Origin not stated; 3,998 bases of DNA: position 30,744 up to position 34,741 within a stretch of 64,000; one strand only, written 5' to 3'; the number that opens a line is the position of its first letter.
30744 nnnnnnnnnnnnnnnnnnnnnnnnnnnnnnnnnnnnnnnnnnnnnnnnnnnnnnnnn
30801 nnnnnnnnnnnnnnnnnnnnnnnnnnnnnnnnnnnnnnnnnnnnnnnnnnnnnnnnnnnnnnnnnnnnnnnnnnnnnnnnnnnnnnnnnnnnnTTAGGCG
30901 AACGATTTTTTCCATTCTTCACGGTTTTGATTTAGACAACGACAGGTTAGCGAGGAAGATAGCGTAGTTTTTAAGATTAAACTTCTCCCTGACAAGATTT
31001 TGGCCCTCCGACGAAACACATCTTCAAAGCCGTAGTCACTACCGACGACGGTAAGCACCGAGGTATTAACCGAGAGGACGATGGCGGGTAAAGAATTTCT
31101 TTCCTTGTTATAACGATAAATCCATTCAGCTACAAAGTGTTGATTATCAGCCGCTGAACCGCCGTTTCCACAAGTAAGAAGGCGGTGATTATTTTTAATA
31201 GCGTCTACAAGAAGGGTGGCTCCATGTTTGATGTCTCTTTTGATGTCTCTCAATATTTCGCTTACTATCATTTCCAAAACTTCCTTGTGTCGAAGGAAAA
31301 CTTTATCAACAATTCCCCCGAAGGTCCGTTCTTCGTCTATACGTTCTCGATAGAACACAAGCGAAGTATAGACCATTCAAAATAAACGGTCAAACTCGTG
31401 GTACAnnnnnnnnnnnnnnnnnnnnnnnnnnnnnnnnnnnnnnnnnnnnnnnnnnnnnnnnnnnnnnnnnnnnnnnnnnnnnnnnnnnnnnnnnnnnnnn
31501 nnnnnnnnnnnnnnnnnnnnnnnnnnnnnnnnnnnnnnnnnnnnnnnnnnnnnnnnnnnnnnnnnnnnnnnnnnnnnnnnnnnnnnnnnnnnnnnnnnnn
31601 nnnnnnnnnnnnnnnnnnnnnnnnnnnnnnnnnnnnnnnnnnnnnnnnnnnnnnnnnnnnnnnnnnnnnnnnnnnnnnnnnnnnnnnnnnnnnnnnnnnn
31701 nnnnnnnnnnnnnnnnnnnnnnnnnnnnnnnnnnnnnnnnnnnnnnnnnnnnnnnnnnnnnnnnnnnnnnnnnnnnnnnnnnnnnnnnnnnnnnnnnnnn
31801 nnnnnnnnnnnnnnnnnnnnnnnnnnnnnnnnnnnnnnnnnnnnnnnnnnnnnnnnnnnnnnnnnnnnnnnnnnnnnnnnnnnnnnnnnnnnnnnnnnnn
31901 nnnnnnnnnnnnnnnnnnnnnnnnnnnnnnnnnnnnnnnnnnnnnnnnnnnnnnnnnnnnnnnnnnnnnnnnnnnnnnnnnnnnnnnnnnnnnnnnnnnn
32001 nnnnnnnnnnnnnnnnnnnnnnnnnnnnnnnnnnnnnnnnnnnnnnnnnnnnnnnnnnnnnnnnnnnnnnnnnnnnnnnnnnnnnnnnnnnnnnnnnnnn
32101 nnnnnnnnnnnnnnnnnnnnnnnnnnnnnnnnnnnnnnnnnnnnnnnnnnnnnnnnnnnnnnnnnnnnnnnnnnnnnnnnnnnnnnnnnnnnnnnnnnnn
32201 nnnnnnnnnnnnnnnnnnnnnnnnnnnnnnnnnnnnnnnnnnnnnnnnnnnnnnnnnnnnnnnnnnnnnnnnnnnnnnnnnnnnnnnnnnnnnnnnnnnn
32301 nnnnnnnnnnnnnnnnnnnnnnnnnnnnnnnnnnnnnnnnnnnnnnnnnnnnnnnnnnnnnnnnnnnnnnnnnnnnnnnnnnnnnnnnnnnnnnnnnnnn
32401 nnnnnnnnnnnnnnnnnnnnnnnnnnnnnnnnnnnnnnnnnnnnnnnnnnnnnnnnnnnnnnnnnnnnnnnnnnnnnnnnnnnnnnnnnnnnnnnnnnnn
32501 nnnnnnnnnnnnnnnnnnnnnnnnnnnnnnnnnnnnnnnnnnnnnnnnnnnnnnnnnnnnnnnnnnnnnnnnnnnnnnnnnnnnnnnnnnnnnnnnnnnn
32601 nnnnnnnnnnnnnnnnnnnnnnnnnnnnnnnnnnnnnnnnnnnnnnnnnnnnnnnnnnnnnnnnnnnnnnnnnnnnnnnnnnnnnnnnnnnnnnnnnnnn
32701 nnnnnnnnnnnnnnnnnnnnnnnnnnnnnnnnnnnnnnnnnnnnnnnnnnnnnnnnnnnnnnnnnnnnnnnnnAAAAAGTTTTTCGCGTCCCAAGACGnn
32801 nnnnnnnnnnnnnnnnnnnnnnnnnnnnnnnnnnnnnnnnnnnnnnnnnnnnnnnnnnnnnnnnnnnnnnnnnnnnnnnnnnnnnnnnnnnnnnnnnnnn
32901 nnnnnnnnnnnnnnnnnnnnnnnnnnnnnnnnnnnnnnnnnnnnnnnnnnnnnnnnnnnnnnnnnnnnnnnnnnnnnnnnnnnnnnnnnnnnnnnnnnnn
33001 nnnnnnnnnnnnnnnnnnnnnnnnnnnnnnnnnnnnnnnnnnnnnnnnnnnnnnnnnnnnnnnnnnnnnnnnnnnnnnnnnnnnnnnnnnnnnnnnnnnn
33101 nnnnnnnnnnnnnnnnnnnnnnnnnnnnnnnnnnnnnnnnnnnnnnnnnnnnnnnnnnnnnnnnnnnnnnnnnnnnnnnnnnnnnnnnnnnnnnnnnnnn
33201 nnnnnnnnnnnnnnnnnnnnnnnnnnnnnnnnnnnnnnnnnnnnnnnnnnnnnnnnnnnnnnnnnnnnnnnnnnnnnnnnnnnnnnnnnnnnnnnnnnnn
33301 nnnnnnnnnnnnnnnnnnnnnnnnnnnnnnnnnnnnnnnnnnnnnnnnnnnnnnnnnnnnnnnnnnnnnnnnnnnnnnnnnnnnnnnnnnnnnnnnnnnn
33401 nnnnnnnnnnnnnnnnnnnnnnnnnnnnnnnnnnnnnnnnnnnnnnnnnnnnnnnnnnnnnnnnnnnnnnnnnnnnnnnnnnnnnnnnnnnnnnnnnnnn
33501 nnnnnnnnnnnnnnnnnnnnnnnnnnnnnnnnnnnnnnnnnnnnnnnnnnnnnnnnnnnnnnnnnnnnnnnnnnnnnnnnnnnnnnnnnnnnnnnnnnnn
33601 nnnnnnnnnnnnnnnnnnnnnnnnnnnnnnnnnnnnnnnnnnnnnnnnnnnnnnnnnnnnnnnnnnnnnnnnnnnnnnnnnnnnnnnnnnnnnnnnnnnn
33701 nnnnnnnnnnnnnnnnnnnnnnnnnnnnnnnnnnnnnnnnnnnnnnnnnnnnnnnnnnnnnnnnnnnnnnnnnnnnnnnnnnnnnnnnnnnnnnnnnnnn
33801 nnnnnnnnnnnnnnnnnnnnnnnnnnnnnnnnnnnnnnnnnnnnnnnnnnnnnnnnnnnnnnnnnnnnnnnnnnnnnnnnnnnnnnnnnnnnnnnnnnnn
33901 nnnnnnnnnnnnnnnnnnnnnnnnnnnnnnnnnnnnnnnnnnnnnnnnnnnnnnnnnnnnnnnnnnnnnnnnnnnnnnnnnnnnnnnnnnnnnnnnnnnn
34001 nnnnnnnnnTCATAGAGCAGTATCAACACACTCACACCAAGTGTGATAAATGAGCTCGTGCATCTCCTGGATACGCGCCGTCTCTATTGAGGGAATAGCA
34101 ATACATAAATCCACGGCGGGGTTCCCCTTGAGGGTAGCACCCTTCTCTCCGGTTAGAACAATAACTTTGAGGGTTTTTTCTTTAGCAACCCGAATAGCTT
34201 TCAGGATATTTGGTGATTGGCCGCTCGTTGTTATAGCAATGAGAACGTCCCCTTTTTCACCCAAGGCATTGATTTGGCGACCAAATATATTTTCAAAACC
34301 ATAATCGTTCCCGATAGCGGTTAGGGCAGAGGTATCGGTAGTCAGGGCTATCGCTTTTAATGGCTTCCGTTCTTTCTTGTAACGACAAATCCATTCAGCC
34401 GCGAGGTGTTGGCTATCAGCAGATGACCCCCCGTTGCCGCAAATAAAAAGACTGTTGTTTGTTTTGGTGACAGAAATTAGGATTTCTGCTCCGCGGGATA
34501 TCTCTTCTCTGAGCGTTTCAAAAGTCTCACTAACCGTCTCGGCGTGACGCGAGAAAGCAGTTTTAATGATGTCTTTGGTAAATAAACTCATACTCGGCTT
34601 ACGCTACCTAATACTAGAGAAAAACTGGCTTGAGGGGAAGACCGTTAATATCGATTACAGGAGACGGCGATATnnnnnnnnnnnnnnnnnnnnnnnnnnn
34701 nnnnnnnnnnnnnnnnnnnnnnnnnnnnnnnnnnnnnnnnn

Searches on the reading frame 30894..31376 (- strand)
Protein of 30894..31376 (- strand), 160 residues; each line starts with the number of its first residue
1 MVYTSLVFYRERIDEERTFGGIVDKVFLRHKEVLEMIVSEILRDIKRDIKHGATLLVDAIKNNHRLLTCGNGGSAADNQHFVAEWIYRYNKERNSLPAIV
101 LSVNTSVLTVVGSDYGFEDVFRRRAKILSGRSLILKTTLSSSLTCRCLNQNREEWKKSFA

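Call 25: search_protein_families(library=ncbifam, proteins=[window:30894-31376:-], max_evalue=0.00001)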
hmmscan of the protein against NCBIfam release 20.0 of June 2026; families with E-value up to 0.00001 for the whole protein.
window:30894-31376:- (160 aa): 5 families
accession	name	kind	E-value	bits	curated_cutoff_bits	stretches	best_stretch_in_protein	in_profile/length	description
NF010546.0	PRK13936.1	equivalog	8.6e-28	97.4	276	1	43-135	23-115/197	phosphoheptose isomerase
TIGR00441.1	gmhA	equivalog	4.3e-24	85.3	209.45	1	54-136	2-84/154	D-sedoheptulose 7-phosphate isomerase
NF001628.0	PRK00414.1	equivalog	6.6e-19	68.3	265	1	44-135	26-115/192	D-sedoheptulose 7-phosphate isomerase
NF008138.0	PRK10886.1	equivalog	2.3e-18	66.6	352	1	48-134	26-112/196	DnaA initiator-associating protein DiaA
NF010547.0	PRK13938.1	equivalog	3.9e-13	49.5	320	1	55-125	37-107/196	D-sedoheptulose 7-phosphate isomerase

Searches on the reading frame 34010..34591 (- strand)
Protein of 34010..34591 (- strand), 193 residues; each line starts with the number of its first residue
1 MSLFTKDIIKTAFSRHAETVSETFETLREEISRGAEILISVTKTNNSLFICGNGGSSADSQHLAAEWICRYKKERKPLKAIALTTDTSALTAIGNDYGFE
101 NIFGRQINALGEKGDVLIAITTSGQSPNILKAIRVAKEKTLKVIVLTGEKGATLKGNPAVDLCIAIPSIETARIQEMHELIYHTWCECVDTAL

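Call 25: search_protein_families(library=ncbifam, proteins=[window:34010-34591:-], max_evalue=0.00001)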
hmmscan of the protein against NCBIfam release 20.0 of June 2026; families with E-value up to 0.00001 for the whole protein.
window:34010-34591:- (193 aa): 11 families
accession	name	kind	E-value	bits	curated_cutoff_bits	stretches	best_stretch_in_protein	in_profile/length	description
NF010546.0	PRK13936.1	equivalog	2.8e-63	213.3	276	1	7-193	5-192/197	phosphoheptose isomerase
TIGR00441.1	gmhA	equivalog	6.1e-55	185.5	209.45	1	36-190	2-154/154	D-sedoheptulose 7-phosphate isomerase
NF001628.0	PRK00414.1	equivalog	2.1e-43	148.2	265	1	6-187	3-184/192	D-sedoheptulose 7-phosphate isomerase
NF008138.0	PRK10886.1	equivalog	2.3e-43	148.2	352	1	7-193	3-190/196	DnaA initiator-associating protein DiaA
NF010547.0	PRK13938.1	equivalog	1.6e-35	122.6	320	1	36-193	36-191/196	D-sedoheptulose 7-phosphate isomerase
NF003915.0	PRK05441.1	subfamily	6e-07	28.8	168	1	11-163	28-181/300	N-acetylmuramic acid 6-phosphate etherase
NF040776.2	AlsR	equivalog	7.5e-07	28.3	400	1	109-171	172-232/279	transcriptional repressor AlsR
NF008458.0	PRK11337.1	equivalog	8.9e-07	28.1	378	0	109-160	184-235/293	MurR/RpiR family transcriptional regulator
NF008141.0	PRK10892.1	equivalog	1.1e-06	28.2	505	0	113-168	96-151/328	arabinose-5-phosphate isomerase KdsD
TIGR03127.2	RuMP_HxlB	equivalog_domain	5.5e-06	26.4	160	0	104-171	63-128/178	6-phospho-3-hexuloisomerase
NF002805.0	PRK02947.1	subfamily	5.8e-06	25.6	135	0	9-148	4-142/247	sugar isomerase domain-containing protein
